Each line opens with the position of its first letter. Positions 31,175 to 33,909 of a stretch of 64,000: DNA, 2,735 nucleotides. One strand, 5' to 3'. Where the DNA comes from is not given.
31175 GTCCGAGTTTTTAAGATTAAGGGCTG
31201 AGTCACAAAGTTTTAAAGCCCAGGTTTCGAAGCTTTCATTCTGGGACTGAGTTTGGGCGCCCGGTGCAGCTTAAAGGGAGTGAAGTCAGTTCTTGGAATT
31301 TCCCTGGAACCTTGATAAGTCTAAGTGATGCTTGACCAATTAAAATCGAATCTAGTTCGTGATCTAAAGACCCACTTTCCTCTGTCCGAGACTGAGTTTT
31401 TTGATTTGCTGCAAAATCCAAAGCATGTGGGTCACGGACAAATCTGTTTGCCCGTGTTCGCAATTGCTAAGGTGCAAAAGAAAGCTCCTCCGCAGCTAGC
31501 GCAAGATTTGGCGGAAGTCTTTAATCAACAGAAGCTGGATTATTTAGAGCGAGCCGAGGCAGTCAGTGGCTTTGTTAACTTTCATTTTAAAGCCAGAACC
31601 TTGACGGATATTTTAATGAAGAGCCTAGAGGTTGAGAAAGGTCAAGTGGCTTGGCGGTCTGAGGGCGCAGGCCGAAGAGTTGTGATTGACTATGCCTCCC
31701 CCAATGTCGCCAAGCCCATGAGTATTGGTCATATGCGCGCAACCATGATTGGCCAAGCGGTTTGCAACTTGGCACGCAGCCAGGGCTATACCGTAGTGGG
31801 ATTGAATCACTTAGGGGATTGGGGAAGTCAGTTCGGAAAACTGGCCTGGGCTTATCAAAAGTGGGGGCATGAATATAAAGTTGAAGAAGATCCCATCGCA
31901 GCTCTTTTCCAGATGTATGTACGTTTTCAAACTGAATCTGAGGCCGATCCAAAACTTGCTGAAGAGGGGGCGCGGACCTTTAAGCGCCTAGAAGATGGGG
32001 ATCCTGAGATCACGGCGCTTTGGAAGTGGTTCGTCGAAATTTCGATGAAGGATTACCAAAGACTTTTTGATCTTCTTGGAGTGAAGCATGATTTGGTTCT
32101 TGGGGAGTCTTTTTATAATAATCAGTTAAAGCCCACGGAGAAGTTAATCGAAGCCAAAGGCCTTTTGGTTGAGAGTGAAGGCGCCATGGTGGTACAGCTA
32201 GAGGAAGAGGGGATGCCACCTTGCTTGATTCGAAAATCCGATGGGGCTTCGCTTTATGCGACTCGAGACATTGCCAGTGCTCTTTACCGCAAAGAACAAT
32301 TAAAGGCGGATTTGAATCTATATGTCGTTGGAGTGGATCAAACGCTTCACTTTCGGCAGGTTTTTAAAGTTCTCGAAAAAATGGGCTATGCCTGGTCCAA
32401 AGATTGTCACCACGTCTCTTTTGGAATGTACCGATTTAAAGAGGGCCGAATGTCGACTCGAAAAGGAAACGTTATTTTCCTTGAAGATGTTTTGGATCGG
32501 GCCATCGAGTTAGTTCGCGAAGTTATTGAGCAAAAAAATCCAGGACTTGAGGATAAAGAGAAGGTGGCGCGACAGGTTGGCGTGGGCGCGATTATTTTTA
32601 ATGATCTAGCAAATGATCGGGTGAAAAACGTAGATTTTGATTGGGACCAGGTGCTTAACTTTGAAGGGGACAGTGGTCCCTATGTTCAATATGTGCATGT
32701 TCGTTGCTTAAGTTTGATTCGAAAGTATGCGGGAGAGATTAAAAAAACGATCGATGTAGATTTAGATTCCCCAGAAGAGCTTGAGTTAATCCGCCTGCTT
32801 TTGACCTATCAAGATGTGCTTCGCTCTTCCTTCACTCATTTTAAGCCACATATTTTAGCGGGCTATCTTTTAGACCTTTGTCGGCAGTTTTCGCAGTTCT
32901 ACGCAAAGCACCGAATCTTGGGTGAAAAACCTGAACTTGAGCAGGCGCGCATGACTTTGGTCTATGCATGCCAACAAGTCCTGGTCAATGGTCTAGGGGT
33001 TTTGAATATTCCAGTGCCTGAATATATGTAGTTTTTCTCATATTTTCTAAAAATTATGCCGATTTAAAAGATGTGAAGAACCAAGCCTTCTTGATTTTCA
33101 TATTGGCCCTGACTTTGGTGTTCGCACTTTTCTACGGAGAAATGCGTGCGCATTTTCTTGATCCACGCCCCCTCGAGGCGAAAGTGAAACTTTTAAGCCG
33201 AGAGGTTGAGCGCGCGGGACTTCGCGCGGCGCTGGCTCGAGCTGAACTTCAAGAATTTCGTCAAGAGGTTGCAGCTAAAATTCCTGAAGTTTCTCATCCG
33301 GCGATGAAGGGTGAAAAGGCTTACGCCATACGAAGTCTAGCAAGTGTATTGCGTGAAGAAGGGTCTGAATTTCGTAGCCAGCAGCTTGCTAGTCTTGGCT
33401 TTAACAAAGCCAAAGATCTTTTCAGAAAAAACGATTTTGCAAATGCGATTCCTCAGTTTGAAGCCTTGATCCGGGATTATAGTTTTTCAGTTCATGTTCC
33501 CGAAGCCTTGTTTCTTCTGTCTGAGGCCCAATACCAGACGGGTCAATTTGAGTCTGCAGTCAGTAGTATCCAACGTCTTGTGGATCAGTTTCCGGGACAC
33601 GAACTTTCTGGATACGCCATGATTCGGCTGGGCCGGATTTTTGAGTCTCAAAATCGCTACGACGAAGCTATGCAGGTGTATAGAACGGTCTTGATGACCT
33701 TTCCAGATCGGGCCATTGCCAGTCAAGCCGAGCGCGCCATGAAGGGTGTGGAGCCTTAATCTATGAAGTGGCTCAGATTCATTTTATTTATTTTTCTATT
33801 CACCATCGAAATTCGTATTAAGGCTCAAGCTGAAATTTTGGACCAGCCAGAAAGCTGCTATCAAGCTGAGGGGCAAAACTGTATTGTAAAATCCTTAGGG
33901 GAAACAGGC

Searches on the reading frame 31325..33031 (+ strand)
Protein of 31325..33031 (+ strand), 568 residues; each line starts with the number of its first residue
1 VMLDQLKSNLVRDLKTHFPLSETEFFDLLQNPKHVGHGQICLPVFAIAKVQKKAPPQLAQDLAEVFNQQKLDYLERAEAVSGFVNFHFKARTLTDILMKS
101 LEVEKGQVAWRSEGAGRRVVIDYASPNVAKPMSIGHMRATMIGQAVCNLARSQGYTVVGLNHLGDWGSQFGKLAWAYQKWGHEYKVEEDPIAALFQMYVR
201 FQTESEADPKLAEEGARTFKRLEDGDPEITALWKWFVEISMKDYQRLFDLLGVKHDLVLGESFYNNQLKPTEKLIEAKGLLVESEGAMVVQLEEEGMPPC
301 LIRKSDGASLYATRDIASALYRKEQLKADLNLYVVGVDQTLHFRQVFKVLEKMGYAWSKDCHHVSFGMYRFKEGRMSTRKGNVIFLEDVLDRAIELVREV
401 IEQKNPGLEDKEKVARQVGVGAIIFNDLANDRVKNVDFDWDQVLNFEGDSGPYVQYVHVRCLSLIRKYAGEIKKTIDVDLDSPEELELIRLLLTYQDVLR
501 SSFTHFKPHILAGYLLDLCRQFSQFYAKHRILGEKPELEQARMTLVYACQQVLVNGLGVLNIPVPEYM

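Call 51: search_protein_families(library=pfam, proteins=[window:31325-33031:+], max_evalue=0.00001)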
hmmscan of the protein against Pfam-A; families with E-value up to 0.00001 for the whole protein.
window:31325-33031:+ (568 aa): 3 families
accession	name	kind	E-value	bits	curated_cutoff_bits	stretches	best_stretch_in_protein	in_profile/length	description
PF00750.26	tRNA-synt_1d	-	1.4e-90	304.2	23.3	1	112-440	15-349/349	tRNA synthetases class I (R), catalytic domain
PF05746.21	DALR_1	-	1.8e-27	96.2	22.3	1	454-568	1-117/117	DALR anticodon binding domain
PF03485.21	Arg_tRNA_synt_N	-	4.8e-10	40.3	21.5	1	5-88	2-85/85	Arginyl tRNA synthetase N terminal domain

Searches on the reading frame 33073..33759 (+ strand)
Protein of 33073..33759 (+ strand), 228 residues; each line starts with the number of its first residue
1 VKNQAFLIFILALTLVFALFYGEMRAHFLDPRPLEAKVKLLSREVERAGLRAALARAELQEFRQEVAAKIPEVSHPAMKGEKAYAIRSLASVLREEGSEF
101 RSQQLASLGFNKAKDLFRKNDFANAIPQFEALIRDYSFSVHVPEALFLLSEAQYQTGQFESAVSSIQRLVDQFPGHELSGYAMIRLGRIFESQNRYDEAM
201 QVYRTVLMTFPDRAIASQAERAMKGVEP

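Call 51: search_protein_families(library=pfam, proteins=[window:33073-33759:+], max_evalue=0.00001)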
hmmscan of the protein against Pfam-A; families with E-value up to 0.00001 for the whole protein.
window:33073-33759:+ (228 aa): 12 families
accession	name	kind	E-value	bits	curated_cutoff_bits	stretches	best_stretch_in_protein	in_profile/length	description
PF13432.12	TPR_16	-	2e-16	60.5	32.7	2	111-176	2-64/65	Tetratricopeptide repeat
PF13174.12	TPR_6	-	2.7e-14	53.2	26.3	0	144-175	1-32/33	Tetratricopeptide repeat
PF07719.23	TPR_2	-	8.2e-13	47.8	27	0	181-212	2-33/34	Tetratricopeptide repeat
PF14559.12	TPR_19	-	3.7e-10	40.4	25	0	117-176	2-58/68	Tetratricopeptide repeat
PF13428.12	TPR_14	-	7.2e-10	39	23.5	0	184-215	5-36/44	Tetratricopeptide repeat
PF13525.12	YfiO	-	1.9e-09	38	25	1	110-202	9-92/203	Outer membrane lipoprotein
PF13181.12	TPR_8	-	1.2e-08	34.9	25.7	0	182-208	3-29/34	Tetratricopeptide repeat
PF09976.15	TPR_21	-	1.7e-08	34.9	25.5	1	102-202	35-135/193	Tetratricopeptide repeat-like domain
PF13176.12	TPR_7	-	1.7e-08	34.4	27.9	0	182-207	1-26/36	Tetratricopeptide repeat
PF13424.12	TPR_12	-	3.6e-07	30.7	30.1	0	149-207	9-72/77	Tetratricopeptide repeat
PF13512.12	TPR_18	-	6.8e-06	26.7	21.9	0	106-184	10-88/145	Tetratricopeptide repeat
PF00515.34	TPR_1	-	9e-06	25.7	27.8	0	182-211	3-32/34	Tetratricopeptide repeat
